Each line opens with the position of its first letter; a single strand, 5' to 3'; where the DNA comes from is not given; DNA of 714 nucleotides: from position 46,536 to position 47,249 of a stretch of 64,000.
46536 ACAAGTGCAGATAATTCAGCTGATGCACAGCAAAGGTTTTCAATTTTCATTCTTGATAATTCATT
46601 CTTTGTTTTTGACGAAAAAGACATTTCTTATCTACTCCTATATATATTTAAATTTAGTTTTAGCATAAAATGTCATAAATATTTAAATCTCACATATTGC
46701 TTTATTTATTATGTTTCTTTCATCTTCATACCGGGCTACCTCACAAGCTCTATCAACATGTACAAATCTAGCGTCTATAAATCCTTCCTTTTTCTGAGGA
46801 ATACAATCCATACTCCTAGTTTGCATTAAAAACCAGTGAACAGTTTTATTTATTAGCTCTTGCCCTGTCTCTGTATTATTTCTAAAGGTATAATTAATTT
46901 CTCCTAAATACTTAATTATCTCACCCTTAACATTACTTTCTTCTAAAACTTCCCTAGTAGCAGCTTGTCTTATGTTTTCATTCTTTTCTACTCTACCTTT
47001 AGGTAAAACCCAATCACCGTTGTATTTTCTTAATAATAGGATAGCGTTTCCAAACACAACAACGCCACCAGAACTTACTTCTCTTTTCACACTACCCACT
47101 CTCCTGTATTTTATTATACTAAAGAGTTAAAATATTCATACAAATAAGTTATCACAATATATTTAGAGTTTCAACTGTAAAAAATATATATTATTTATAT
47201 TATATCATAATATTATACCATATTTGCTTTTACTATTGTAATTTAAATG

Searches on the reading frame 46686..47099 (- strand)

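Call 38: search_protein_families(library=pfam, proteins=[window:46686-47099:-], max_evalue=0.000001)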
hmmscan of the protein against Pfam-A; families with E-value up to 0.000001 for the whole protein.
window:46686-47099:- (138 aa): 1 family
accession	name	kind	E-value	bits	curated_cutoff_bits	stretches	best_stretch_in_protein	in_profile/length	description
PF00293.34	NUDIX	-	1.4e-16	61.1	21.1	1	12-121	7-120/134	NUDIX domain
